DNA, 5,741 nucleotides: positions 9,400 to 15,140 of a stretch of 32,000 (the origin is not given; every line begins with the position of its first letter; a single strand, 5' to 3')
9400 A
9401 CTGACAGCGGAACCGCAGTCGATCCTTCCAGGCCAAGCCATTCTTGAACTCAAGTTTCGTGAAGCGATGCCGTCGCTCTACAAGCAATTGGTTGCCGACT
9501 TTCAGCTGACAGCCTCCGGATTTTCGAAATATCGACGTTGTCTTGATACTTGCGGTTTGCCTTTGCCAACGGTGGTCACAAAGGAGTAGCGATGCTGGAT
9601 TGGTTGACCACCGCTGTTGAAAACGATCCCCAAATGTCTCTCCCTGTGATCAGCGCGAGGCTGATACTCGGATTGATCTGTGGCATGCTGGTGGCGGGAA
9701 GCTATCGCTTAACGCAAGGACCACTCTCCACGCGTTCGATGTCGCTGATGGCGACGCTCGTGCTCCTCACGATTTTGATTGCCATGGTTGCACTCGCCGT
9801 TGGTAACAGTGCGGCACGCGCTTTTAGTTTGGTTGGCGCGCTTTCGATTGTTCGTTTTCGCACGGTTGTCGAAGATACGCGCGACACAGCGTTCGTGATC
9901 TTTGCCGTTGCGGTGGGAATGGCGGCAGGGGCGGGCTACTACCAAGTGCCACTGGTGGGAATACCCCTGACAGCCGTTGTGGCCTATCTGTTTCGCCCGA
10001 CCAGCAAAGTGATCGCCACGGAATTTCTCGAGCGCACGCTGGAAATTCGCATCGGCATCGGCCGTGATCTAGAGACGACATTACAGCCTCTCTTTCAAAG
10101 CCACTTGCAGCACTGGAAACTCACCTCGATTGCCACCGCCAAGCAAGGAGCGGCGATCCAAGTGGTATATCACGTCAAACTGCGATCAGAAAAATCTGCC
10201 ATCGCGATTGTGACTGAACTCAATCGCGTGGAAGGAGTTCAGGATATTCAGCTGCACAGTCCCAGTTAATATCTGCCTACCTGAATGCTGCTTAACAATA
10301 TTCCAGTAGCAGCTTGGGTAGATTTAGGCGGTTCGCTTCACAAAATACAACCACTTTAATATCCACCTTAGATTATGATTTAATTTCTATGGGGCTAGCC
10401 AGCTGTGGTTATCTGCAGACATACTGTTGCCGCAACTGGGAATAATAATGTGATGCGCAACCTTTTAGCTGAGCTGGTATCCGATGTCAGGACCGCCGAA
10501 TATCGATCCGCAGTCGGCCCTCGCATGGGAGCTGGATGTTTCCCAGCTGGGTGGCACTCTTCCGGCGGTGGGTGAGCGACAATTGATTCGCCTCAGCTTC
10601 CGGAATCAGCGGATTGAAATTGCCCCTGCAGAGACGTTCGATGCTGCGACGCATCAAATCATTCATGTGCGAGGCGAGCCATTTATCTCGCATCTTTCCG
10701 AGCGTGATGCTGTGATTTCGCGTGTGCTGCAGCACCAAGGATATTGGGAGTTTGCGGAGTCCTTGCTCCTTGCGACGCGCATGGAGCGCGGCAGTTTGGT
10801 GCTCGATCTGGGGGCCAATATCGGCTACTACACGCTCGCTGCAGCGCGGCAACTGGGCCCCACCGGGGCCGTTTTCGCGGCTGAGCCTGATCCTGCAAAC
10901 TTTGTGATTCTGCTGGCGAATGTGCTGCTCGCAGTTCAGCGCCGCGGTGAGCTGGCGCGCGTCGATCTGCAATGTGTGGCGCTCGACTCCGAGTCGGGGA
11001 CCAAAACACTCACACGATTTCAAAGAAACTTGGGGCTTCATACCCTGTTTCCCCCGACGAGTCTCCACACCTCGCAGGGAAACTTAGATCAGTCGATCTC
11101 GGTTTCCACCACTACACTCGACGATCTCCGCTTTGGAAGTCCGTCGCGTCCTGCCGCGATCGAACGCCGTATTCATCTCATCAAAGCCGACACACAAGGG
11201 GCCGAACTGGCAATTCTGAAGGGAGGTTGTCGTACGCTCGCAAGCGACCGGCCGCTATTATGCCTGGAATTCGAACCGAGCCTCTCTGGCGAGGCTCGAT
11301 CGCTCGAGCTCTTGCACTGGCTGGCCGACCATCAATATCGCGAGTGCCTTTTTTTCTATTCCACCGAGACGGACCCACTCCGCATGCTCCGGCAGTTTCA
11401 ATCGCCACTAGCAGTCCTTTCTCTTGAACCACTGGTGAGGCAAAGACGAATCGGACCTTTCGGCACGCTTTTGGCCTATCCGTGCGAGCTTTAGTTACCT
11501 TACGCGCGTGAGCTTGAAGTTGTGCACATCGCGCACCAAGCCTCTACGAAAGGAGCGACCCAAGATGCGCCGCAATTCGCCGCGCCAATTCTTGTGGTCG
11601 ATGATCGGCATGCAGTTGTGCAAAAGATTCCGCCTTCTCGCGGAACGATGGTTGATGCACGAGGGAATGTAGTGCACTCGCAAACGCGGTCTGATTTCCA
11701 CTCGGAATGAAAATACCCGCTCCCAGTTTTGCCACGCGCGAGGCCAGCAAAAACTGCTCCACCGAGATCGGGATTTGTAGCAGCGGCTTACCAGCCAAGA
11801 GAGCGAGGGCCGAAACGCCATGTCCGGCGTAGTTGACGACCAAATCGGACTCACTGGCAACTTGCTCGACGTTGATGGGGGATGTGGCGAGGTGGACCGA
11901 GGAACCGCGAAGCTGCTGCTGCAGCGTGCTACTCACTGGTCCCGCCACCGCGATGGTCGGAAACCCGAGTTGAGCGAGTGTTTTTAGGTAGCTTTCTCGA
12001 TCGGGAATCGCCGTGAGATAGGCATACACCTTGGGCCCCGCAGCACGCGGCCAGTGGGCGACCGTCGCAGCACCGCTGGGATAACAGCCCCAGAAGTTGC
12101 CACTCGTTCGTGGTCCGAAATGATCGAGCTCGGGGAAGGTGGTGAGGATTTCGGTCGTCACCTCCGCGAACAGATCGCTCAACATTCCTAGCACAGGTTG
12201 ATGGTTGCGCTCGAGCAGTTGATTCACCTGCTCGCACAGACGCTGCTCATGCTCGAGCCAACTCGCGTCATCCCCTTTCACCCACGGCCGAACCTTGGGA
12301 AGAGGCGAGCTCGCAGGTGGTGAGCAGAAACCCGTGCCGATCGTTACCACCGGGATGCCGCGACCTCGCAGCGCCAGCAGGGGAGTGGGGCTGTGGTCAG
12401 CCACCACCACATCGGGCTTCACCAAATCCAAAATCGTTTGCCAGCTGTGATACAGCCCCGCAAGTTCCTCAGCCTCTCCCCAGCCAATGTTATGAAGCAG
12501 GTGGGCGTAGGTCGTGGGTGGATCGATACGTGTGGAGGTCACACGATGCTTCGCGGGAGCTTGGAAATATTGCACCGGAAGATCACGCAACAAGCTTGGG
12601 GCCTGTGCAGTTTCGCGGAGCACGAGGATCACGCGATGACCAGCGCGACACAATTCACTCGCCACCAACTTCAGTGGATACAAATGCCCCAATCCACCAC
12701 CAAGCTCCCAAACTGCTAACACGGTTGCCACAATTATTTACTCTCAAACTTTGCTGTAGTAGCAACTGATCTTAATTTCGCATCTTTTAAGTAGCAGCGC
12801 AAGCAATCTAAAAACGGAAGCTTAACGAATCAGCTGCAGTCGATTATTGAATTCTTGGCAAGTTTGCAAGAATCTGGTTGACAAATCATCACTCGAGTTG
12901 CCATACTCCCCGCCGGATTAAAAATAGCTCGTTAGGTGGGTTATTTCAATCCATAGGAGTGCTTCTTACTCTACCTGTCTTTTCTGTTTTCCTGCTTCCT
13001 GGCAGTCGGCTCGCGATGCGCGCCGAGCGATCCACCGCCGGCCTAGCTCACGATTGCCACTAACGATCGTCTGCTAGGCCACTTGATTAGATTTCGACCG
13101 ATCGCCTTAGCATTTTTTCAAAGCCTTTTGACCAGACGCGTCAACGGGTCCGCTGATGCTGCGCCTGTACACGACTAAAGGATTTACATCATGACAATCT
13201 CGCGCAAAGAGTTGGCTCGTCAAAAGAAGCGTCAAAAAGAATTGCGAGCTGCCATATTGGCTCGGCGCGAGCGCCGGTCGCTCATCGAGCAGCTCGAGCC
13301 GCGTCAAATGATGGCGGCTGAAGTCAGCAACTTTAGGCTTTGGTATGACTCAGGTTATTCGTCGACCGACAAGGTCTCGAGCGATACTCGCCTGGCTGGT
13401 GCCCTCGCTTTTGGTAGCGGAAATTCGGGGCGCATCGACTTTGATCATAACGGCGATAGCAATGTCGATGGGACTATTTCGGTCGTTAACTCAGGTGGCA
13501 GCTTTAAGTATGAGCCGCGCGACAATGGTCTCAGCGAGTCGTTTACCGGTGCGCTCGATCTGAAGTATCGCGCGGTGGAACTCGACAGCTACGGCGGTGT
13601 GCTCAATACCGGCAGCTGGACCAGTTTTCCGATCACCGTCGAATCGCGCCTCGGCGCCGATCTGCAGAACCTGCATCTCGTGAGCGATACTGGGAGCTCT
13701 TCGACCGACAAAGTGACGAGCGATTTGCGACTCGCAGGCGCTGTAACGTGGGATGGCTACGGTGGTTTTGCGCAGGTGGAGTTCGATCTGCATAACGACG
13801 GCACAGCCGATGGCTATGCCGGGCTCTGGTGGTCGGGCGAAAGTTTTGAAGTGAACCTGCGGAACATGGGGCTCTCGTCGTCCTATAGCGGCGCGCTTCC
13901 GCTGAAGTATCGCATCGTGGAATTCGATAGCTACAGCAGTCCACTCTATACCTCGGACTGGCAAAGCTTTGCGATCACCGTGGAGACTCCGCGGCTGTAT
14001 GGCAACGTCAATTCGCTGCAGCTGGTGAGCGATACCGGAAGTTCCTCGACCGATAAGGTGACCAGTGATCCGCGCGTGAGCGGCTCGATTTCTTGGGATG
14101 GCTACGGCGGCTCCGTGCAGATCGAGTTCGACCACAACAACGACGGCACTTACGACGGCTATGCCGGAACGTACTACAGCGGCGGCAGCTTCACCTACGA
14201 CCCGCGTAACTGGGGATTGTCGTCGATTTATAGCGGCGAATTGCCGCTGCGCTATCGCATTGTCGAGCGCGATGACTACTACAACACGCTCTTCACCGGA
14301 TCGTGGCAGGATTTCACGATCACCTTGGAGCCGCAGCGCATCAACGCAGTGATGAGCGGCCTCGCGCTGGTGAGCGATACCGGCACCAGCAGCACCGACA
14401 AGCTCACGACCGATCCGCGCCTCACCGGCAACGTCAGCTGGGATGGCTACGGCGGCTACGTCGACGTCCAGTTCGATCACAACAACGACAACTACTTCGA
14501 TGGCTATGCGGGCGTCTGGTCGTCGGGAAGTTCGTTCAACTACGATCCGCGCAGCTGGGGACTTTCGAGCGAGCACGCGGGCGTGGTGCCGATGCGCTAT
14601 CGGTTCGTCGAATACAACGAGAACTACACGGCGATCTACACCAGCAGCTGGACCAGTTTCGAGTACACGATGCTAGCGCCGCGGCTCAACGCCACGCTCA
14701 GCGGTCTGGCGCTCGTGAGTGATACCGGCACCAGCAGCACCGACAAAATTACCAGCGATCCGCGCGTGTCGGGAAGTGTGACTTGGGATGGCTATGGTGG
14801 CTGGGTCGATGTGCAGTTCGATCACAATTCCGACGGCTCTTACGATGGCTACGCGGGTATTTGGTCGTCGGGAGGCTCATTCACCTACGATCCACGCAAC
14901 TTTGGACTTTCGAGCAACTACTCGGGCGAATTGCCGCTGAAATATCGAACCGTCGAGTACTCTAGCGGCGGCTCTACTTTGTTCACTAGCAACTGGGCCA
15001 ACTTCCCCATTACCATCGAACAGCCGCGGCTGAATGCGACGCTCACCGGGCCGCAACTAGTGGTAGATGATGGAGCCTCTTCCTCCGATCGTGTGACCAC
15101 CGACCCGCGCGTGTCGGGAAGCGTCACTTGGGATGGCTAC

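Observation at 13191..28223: Giant polymorphic-toxin architecture with no recognisable secretion-system marker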

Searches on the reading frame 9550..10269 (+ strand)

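Call 6: search_protein_families(library=pfam, proteins=[window:9550-10269:+], max_evalue=0.01)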
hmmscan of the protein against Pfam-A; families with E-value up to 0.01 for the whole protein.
window:9550-10269:+ (239 aa): 2 families
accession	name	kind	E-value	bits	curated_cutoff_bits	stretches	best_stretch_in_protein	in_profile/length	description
PF16316.10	DUF4956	-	1.1e-12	48.5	30.6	1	62-207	18-169/169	Domain of unknown function (DUF4956)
PF02308.21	MgtC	-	0.0029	18.4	31.4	1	38-152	1-119/121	MgtC family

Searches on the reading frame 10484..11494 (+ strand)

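Call 6: search_protein_families(library=pfam, proteins=[window:10484-11494:+], max_evalue=0.01)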
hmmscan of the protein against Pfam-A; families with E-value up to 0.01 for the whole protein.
window:10484-11494:+ (336 aa): 2 families
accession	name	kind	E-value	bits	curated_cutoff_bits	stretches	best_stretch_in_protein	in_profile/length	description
PF05050.19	Methyltransf_21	-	2.2e-18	67.4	22.7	1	108-286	1-172/173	Methyltransferase FkbM domain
PF02475.24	TRM5-TYW2_MTfase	-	0.00068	20.1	28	1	94-149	28-82/164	TRM5/TYW2 methyltransferase domain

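Call 100: search_protein_families(library=pfam, proteins=[L008:22901-24427:+, L008:24427-25047:+, L008:26492-27391:+, L008:27422-27805:+, L008:25038-25853:-], max_evalue=0.1)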
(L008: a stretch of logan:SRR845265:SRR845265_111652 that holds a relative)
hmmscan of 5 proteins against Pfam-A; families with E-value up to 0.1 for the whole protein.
L008:22901-24427:+ (509 aa): 0 families

L008:24427-25047:+ (207 aa): 1 family
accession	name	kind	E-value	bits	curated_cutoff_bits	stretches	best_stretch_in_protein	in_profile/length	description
PF13574.12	Reprolysin_2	-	0.085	13.2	27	0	55-124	24-92/195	Metallo-peptidase family M12B Reprolysin-like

L008:26492-27391:+ (300 aa): 2 families
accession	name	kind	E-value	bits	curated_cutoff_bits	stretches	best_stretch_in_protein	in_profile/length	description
PF14890.11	Intein_splicing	-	4.6e-06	26.9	35.8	1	57-115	37-91/155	Intein splicing domain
PF07591.16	PT-HINT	-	2e-05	25.3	27.7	1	82-160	55-137/137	Pretoxin HINT domain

L008:27422-27805:+ (128 aa): 0 families

L008:25038-25853:- (272 aa): 3 families
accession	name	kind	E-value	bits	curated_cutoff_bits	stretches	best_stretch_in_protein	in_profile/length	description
PF13340.11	DUF4096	-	6.9e-21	74.7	34.3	1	12-87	1-76/76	Putative transposase of IS4/5 family (DUF4096)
PF01609.27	DDE_Tnp_1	-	1.3e-16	61.4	23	1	106-261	8-197/200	Transposase DDE domain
PF13586.12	DDE_Tnp_1_2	-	1.3e-08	35.6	29.2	1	184-250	2-70/86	Transposase DDE domain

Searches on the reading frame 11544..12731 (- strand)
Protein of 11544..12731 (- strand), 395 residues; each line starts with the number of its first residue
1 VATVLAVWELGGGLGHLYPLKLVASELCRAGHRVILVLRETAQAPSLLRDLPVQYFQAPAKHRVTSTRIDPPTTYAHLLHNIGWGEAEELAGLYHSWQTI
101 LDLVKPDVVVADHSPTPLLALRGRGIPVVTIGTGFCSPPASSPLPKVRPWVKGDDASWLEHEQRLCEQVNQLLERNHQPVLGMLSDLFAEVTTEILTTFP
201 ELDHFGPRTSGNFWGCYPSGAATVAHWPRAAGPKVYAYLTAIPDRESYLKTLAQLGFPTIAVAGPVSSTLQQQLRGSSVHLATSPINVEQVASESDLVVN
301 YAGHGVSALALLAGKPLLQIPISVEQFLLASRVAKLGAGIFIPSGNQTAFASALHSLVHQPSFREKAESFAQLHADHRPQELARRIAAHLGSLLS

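Call 6: search_protein_families(library=pfam, proteins=[window:11544-12731:-], max_evalue=0.01)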
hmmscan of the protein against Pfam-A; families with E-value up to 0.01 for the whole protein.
window:11544-12731:- (395 aa): 4 families
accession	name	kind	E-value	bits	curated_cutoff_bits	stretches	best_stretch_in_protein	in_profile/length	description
PF06722.18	EryCIII-like_C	-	4.3e-08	33.7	31.7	1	294-387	47-143/145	Erythromycin biosynthesis protein CIII-like, C-terminal domain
PF13579.12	Glyco_trans_4_4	-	0.00017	22.4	29.7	1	23-131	10-100/158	Glycosyl transferase 4-like domain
PF13528.12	Glyco_trans_1_3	-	0.00083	19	25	0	11-131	9-121/322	Glycosyl transferase family 1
PF13439.12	Glyco_transf_4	-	0.0019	18.7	28.5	1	23-130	11-101/170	Glycosyltransferase Family 4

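Call 100: search_protein_families(library=pfam, proteins=[L008:22901-24427:+, L008:24427-25047:+, L008:26492-27391:+, L008:27422-27805:+, L008:25038-25853:-], max_evalue=0.1)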
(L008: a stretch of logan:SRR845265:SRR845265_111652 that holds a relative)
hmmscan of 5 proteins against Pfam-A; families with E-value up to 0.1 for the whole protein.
L008:22901-24427:+ (509 aa): 0 families

L008:24427-25047:+ (207 aa): 1 family
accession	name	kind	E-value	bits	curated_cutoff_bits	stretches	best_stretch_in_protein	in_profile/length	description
PF13574.12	Reprolysin_2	-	0.085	13.2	27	0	55-124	24-92/195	Metallo-peptidase family M12B Reprolysin-like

L008:26492-27391:+ (300 aa): 2 families
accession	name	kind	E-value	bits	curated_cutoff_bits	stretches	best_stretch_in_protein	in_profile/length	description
PF14890.11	Intein_splicing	-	4.6e-06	26.9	35.8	1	57-115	37-91/155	Intein splicing domain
PF07591.16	PT-HINT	-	2e-05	25.3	27.7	1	82-160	55-137/137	Pretoxin HINT domain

L008:27422-27805:+ (128 aa): 0 families

L008:25038-25853:- (272 aa): 3 families
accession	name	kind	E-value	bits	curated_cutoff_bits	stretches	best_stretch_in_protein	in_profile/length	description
PF13340.11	DUF4096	-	6.9e-21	74.7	34.3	1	12-87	1-76/76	Putative transposase of IS4/5 family (DUF4096)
PF01609.27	DDE_Tnp_1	-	1.3e-16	61.4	23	1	106-261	8-197/200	Transposase DDE domain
PF13586.12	DDE_Tnp_1_2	-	1.3e-08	35.6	29.2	1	184-250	2-70/86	Transposase DDE domain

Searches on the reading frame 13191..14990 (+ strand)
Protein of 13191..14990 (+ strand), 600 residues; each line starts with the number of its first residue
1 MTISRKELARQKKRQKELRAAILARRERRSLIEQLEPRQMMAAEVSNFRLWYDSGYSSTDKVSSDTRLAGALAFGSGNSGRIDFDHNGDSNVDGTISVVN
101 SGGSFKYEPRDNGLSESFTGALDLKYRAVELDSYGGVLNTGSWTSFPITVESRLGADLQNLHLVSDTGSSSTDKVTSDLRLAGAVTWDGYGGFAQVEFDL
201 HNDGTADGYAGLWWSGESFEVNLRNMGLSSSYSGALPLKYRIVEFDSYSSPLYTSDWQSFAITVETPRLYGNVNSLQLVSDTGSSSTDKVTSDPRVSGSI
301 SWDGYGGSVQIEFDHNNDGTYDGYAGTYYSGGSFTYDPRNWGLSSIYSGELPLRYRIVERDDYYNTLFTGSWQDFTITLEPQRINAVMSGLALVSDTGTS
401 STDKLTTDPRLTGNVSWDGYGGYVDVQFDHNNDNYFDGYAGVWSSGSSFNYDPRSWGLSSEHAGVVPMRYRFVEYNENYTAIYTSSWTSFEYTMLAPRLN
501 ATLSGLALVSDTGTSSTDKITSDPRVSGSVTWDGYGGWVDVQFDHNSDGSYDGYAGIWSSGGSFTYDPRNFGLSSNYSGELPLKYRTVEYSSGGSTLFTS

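Call 4: search_protein_families(library=pfam, proteins=[window:13191-14990:+], max_evalue=0.1)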
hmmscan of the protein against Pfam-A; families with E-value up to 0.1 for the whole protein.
window:13191-14990:+ (600 aa): 3 families
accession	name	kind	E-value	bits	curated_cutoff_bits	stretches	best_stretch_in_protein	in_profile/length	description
PF19077.6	Big_13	-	9.2e-08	33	27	0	274-337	7-67/102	Bacterial Ig-like domain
PF07595.18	Planc_extracel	-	0.00058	19.9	25.5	1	28-45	3-20/20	Planctomycete extracellular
PF08547.18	CIA30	-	0.051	14.1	24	0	172-263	30-114/157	Complex I intermediate-associated protein 30 (CIA30)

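Call 5: search_protein_families(library=ncbifam, proteins=[window:13191-14990:+], max_evalue=0.1)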
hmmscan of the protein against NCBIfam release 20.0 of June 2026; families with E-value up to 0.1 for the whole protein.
window:13191-14990:+ (600 aa): 0 families
